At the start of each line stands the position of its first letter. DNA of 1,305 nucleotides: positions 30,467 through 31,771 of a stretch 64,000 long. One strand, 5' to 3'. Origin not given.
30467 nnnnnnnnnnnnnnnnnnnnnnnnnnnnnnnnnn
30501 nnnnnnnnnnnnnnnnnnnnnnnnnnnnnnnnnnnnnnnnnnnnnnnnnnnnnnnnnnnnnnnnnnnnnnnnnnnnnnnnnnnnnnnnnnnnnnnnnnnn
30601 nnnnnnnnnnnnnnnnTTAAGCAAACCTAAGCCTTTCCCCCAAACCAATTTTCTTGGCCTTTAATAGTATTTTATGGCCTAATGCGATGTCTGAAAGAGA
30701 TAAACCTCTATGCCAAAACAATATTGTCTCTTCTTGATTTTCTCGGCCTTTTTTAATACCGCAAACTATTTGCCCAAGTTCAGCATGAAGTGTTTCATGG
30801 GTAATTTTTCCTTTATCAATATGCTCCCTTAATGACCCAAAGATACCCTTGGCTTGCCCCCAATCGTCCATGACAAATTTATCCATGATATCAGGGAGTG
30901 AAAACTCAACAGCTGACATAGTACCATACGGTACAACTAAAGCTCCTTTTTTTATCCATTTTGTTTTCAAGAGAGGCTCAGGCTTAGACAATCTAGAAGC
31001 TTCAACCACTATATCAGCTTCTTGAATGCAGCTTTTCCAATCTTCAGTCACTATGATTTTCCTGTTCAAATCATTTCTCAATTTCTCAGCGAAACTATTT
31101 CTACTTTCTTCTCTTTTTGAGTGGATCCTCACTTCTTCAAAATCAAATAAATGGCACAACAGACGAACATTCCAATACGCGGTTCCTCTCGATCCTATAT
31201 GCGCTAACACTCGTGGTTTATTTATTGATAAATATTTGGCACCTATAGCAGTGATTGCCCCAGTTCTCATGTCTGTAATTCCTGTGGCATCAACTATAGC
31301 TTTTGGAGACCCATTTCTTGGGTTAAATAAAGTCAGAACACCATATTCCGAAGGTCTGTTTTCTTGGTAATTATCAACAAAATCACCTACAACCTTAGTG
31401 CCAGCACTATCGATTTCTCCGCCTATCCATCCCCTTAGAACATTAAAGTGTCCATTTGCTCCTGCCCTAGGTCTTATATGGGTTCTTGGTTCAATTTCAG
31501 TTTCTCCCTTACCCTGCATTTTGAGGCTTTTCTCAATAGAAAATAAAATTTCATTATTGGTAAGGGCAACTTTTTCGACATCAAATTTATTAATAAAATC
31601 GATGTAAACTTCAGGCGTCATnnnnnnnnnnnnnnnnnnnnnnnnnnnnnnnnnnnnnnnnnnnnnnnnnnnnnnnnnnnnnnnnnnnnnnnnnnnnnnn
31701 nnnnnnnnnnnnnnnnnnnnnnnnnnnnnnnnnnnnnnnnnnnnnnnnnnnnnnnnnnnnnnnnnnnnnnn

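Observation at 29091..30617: HAL/PAL-family paralogue that cannot form the MIO cofactor, a candidate betaine (trimethylamine) lyase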

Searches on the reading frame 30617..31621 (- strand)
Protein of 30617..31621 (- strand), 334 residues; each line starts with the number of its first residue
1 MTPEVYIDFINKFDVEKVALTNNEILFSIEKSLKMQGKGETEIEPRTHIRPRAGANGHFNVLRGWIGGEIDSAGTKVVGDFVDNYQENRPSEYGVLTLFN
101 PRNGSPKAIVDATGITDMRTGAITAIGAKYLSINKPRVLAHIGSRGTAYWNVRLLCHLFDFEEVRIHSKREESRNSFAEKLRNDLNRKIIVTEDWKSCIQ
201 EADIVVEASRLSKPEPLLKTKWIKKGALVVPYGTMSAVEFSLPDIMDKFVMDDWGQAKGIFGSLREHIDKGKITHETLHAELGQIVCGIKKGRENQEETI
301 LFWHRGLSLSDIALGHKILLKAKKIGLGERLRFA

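Call 6: search_protein_families(library=pfam, proteins=[window:30617-31621:-])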
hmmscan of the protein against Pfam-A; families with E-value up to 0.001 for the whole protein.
window:30617-31621:- (334 aa): 1 family
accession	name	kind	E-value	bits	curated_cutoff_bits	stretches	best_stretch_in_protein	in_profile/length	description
PF02423.21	OCD_Mu_crystall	-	2.5e-45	155.2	24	1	14-316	10-304/314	Ornithine cyclodeaminase/mu-crystallin family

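Call 7: search_protein_families(library=ncbifam, proteins=[window:30617-31621:-])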
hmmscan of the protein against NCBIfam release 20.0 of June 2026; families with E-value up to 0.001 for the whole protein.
window:30617-31621:- (334 aa): 14 families
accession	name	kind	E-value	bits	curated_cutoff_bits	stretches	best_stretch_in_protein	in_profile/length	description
TIGR02371.1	ala_DH_arch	equivalog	1.4e-44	152.5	409.15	1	14-333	9-324/325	alanine dehydrogenase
NF006379.0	PRK08618.1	equivalog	2e-43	149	417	1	10-332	4-325/326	ornithine cyclodeaminase family protein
TIGR03944.1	dehyd_SbnB_fam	equivalog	6.1e-34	117.5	326.9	1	10-331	4-324/327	2,3-diaminopropionate biosynthesis protein SbnB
NF006141.0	PRK08291.1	equivalog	1.8e-33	115.9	408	1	15-329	12-326/330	cyclodeaminase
NF004848.0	PRK06199.1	subfamily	1.9e-29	102.9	362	1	50-331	69-370/379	tyramine oxidase subunit B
NF004793.0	PRK06141.1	equivalog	8e-29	100.6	322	1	54-322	45-311/314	bifunctional Delta(1)-pyrroline-2-carboxylate/Delta(1)-piperideine-2-carboxylate reductase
TIGR02992.1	ectoine_eutC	equivalog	1.3e-28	100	471.65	1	57-328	50-322/326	ectoine utilization protein EutC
NF045643.1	ImmsucRedBhcD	equivalog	8.1e-20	71.4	500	1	57-331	45-319/321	iminosuccinate reductase BhcD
NF005296.0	PRK06823.1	equivalog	2.3e-19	69.5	438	1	39-321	32-312/315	ornithine cyclodeaminase family protein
NF005603.0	PRK07340.1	equivalog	9.1e-14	51.4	266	1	73-234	64-220/307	delta(1)-pyrroline-2-carboxylate reductase family protein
NF005762.1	PRK07589.1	equivalog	9.3e-13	47.8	350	1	76-331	68-318/334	ornithine cyclodeaminase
NF005011.0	PRK06407.1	subfamily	2.5e-10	40.1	337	1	88-208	71-190/302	ornithine cyclodeaminase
NF045512.1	PyrPipCarbRedLhpI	equivalog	5.1e-10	39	400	1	75-234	62-215/298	bifunctional Delta(1)-pyrroline-2-carboxylate/Delta(1)-piperideine-2-carboxylate reductase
NF010788.0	PRK14192.1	equivalog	0.00071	18.9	475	0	192-236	193-234/283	bifunctional methylenetetrahydrofolate dehydrogenase/methenyltetrahydrofolate cyclohydrolase FolD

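Call 36: search_solved_structures(query=window:30617-31621:-, max_evalue=0.00001)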
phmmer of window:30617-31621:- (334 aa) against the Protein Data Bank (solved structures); distinct sequences matched with E-value up to 0.00001: 9.
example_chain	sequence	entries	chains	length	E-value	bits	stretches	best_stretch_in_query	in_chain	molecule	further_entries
1omo_A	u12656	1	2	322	5.1e-32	114.7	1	15-333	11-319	alanine dehydrogenase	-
1vll_A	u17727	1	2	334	5.5e-32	114.6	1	15-333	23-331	alanine dehydrogenase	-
6t3e_A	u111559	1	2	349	3.2e-31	112.1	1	10-330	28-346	DELTA1-pyrroline-2-carboxylate reductase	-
4m54_A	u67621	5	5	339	2.2e-29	106.1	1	9-331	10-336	Putative ornithine cyclodeaminase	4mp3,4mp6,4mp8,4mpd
2i99_A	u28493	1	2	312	1e-20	77.5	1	42-313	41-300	Mu-crystallin homolog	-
4bv8_A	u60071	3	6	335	9.1e-20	74.4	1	41-314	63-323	THIOMORPHOLINE-CARBOXYLATE DEHYDROGENASE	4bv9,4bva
6rqa_A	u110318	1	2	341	1.1e-14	57.8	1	55-330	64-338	iminosuccinate reductase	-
7rbp_A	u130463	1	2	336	9e-09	38.3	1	71-312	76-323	Ornithine cyclodeaminase/mu-crystallin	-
8j1c_A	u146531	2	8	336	2.1e-07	33.8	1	97-317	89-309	Ornithine cyclodeaminase family protein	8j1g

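Call 96: find_related_loci(query=A2, collection=metagenome_contigs, flank=6000)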
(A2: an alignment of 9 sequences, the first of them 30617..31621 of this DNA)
Query A2 (334 aa) in metagenome_contigs; peptide patterns used: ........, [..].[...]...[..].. (x = any residue, [..] = any of these).
600 stretches matched a pattern (row limit reached: there are more); 576 encode a relative of the query (tblastn E <= 1e-3); the best 80 are kept; 80 distinct loci.
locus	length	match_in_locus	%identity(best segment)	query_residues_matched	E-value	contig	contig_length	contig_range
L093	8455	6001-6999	74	1-333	1e-173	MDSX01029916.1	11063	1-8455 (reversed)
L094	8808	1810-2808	74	1-333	3e-173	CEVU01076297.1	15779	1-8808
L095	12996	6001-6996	68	3-333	9e-166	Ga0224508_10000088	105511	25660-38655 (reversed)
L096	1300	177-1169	69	5-334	8e-178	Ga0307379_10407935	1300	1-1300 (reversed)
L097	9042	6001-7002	68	1-334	2e-160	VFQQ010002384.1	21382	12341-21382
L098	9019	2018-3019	68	1-334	8e-160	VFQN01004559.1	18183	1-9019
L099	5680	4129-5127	67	2-333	7e-160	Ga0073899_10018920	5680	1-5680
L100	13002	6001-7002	67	1-334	2e-158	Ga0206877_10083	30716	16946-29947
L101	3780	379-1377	67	2-333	1e-163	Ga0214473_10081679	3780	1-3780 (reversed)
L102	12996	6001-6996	66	3-334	2e-154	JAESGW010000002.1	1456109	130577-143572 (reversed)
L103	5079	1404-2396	65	5-334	1e-156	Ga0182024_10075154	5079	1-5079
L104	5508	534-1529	65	4-334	2e-155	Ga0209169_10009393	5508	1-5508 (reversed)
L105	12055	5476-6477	66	1-334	1e-153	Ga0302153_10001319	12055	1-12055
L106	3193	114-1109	64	4-334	9e-161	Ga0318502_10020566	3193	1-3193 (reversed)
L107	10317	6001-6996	65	3-334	2e-153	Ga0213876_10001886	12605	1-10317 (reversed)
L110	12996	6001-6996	66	3-334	1e-152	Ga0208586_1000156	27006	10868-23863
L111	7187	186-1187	64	1-333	1e-152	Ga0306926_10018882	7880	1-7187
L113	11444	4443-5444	66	1-334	1e-152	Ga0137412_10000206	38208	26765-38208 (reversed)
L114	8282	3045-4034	66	5-334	4e-152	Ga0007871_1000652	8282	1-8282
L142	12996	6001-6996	63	3-334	1e-148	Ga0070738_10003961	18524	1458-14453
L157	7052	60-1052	62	4-333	5e-146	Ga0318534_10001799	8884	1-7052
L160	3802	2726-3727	63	1-333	4e-150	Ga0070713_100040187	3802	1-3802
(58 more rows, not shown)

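Call 99: search_protein_families(library=ncbifam, proteins=[L110:4031-5749:+, L110:8139-9803:-, L114:1273-2931:+, L110:7009-7821:+, L110:2401-3468:+, L110:3483-4088:+, L110:42-890:+, L113:6273-6863:-, L110:5905-6999:+], max_evalue=0.00001)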
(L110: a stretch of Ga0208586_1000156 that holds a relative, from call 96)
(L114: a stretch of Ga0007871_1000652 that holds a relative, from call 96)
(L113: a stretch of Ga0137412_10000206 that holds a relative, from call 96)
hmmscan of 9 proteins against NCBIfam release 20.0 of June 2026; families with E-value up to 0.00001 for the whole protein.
L110:4031-5749:+ (572 aa): 3 families
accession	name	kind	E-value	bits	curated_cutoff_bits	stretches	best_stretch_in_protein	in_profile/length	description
NF058531.1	CH3_S_urocan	exception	4.1e-288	956.2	880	1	29-562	1-534/535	S-methyl thiourocanate hydratase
NF058530.1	thiouroc_hyd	equivalog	1.1e-219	730.5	930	1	39-562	2-530/535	thiourocanate hydratase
TIGR01228.2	hutU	equivalog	9.5e-210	697.8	375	1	29-563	1-542/545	urocanate hydratase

L110:8139-9803:- (554 aa): 3 families
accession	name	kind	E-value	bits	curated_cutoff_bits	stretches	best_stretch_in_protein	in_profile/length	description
TIGR01228.2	hutU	equivalog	1.4e-292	971.2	375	1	9-551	2-544/545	urocanate hydratase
NF058531.1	CH3_S_urocan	exception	2.4e-215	716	880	1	9-548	2-534/535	S-methyl thiourocanate hydratase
NF058530.1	thiouroc_hyd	equivalog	2.2e-211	703.2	930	1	17-547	1-529/535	thiourocanate hydratase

L114:1273-2931:+ (552 aa): 3 families
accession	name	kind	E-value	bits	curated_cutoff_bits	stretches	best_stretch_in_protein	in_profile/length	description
NF058531.1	CH3_S_urocan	exception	1.3e-289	961.1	880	1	9-542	1-534/535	S-methyl thiourocanate hydratase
NF058530.1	thiouroc_hyd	equivalog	6.9e-221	734.5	930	1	19-542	2-530/535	thiourocanate hydratase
TIGR01228.2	hutU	equivalog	9.1e-212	704.5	375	1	9-543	1-542/545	urocanate hydratase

L110:7009-7821:+ (270 aa): 2 families
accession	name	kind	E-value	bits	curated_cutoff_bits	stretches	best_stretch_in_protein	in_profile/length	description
TIGR01098.1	3A0109s03R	subfamily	3.2e-09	36.7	112.05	1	58-225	88-253/253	phosphate/phosphite/phosphonate ABC transporter substrate-binding protein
TIGR03431.1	PhnD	equivalog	3.2e-06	26.8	261.1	1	87-255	111-280/288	phosphonate ABC transporter substrate-binding protein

L110:2401-3468:+ (355 aa): 2 families
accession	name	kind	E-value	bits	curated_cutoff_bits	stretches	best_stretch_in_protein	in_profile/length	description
NF058532.1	CH3_S_uro_de_S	equivalog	2e-163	543.4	450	1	3-353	1-352/352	S-methyl thiohydantoin desulfurase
NF058529.1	thiohydan_desulf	equivalog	3.9e-80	269.6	440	1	3-354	1-360/362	thiohydantoin desulfurase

L110:3483-4088:+ (201 aa): 6 families
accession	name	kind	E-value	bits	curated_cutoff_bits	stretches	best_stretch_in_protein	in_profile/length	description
TIGR01262.1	maiA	equivalog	4.2e-15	55.9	171.05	1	4-191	2-196/211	maleylacetoacetate isomerase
NF010579.0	PRK13972.1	equivalog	2.7e-13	49.9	332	1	10-192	9-197/215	GSH-dependent disulfide bond oxidoreductase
NF007831.0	PRK10542.1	equivalog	2.4e-11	43.6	198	1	17-192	15-189/201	glutathione transferase GstA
NF008731.0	PRK11752.1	equivalog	9.9e-10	38.1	325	1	63-181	114-233/287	glutathione-dependent disulfide-bond oxidoreductase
NF011693.0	PRK15113.1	equivalog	2.7e-07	30.5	150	1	12-102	18-113/214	glutathione transferase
NF050814.1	FtsZBindFzlA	equivalog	6.4e-07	29.3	300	1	3-198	6-210/228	FtsZ-binding protein FzlA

L110:42-890:+ (282 aa): 6 families
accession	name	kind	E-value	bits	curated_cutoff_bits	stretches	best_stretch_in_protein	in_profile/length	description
NF008450.0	PRK11301.1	subfamily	6.7e-41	141.1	366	2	129-274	266-411/418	high-affinity branched-chain amino acid ABC transporter permease LivM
TIGR03408.1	urea_trans_UrtC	equivalog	4.8e-21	75.8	296.2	2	54-270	85-312/313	urea ABC transporter permease subunit UrtC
TIGR03727.1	urea_t_UrtC_arc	equivalog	1.4e-18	67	575.55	1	3-273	48-342/369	urea ABC transporter, permease protein UrtC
TIGR03409.1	urea_trans_UrtB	equivalog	1.3e-14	54.6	250.3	1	7-267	6-284/291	urea ABC transporter permease subunit UrtB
TIGR03622.1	urea_t_UrtB_arc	equivalog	4.4e-10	39.3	374.25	1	15-272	14-280/284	urea ABC transporter, permease protein UrtB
NF008011.0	PRK10740.1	equivalog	4.8e-07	29.7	379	1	127-268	158-299/308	high-affinity branched-chain amino acid ABC transporter permease LivH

L113:6273-6863:- (196 aa): 1 family
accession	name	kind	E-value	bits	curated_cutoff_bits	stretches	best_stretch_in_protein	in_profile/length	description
NF008488.0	PRK11396.1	equivalog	5.1e-17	62.3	292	1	12-145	12-141/191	environmental stress-induced protein Ves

L110:5905-6999:+ (364 aa): 13 families
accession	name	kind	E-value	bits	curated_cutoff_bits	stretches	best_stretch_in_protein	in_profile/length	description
TIGR02371.1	ala_DH_arch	equivalog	2e-52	178.3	409.15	1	40-363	5-324/325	alanine dehydrogenase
NF006141.0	PRK08291.1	equivalog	1.6e-42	145.7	408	1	37-359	4-326/330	cyclodeaminase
NF006379.0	PRK08618.1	equivalog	3.8e-41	141.5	417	1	51-362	14-325/326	ornithine cyclodeaminase family protein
TIGR02992.1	ectoine_eutC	equivalog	5.5e-40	137.4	471.65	1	39-358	3-322/326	ectoine utilization protein EutC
TIGR03944.1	dehyd_SbnB_fam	equivalog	1.3e-36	126.3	326.9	1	39-361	3-324/327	2,3-diaminopropionate biosynthesis protein SbnB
NF004848.0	PRK06199.1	subfamily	3.4e-33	115.2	362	2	100-284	90-280/379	tyramine oxidase subunit B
NF005296.0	PRK06823.1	equivalog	3.5e-29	101.8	438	1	50-352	13-313/315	ornithine cyclodeaminase family protein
NF004793.0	PRK06141.1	equivalog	4.5e-29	101.4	322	1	101-353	61-312/314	bifunctional Delta(1)-pyrroline-2-carboxylate/Delta(1)-piperideine-2-carboxylate reductase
NF045643.1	ImmsucRedBhcD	equivalog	3.4e-25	89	500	1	50-361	13-319/321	iminosuccinate reductase BhcD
NF005762.1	PRK07589.1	equivalog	2.1e-16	59.9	350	1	103-362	66-319/334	ornithine cyclodeaminase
NF005603.0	PRK07340.1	equivalog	6.8e-16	58.4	266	1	105-283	67-243/307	delta(1)-pyrroline-2-carboxylate reductase family protein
NF045512.1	PyrPipCarbRedLhpI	equivalog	1.2e-11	44.3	400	1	103-282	61-237/298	bifunctional Delta(1)-pyrroline-2-carboxylate/Delta(1)-piperideine-2-carboxylate reductase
NF005011.0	PRK06407.1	subfamily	4.3e-11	42.6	337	1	124-238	78-191/302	ornithine cyclodeaminase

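Call 104: search_protein_families(library=pfam, proteins=[L157:3556-4926:-, L157:4975-5472:+, L160:33-1622:+, L160:1674-2267:+, L142:4403-5977:+, L142:6654-8252:+, L142:8582-10093:+, L095:3641-5020:+, L095:7222-8130:-, L111:1199-2179:-], max_evalue=0.00001)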
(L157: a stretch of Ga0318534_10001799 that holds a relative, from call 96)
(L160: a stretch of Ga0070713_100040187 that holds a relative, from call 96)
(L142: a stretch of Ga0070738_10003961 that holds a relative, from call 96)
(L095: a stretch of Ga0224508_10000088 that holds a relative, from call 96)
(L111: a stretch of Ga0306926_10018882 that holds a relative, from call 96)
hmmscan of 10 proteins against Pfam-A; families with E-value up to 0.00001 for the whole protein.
L157:3556-4926:- (456 aa): 2 families
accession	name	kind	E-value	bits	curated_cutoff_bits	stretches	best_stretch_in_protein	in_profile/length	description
PF05977.19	MFS_3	-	5e-39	134.6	27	1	22-412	4-392/524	Transmembrane secretion effector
PF07690.21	MFS_1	-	2.4e-23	83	33.4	2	34-256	1-226/347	Major Facilitator Superfamily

L157:4975-5472:+ (165 aa): 4 families
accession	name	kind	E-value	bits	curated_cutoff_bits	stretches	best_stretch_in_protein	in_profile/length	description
PF13463.12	HTH_27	-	1.1e-07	32.4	22.2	1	45-105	8-68/68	Winged helix DNA-binding domain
PF25212.1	HVO_A0114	-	3.7e-07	30.3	27.6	1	47-105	26-83/84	HVO_A0114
PF01047.28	MarR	-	7.1e-07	29.5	24.6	1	48-96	9-58/59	MarR family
PF12802.13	MarR_2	-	2.1e-06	28.2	27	1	48-96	11-61/61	MarR family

L160:33-1622:+ (529 aa): 1 family
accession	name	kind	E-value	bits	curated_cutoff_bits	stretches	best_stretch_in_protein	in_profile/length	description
PF13460.12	NAD_binding_10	-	2.3e-07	31.3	27.2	0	296-423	47-183/184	NAD(P)H-binding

L160:1674-2267:+ (197 aa): 1 family
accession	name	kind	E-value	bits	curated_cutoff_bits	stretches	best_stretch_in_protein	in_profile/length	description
PF08592.16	Anthrone_oxy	-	9e-18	64.9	27.3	1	87-183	1-106/106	Anthrone oxygenase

L142:4403-5977:+ (524 aa): 0 families

L142:6654-8252:+ (532 aa): 3 families
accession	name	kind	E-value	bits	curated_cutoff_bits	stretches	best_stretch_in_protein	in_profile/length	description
PF03060.21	NMO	-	2.3e-44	152.6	28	1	227-514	8-327/331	Nitronate monooxygenase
PF00478.31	IMPDH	-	6.4e-10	39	25.6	0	381-437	201-257/345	IMP dehydrogenase / GMP reductase domain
PF01070.24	FMN_dh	-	1.3e-06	28.1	24.9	1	344-420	230-306/350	FMN-dependent dehydrogenase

L142:8582-10093:+ (503 aa): 1 family
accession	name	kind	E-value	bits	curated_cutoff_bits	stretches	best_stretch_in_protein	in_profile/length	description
PF13231.12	PMT_2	-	6e-25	88.8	26.1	1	49-209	1-160/160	Dolichyl-phosphate-mannose-protein mannosyltransferase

L095:3641-5020:+ (459 aa): 1 family
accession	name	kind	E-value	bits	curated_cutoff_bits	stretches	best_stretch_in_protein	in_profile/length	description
PF09594.16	GT87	-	3.8e-26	92.7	25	1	160-377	1-227/237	Glycosyltransferase family 87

L095:7222-8130:- (302 aa): 1 family
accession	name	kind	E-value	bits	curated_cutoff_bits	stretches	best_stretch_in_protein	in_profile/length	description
PF05050.19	Methyltransf_21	-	2.5e-13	50.9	22.7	1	126-268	1-152/173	Methyltransferase FkbM domain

L111:1199-2179:- (326 aa): 0 families
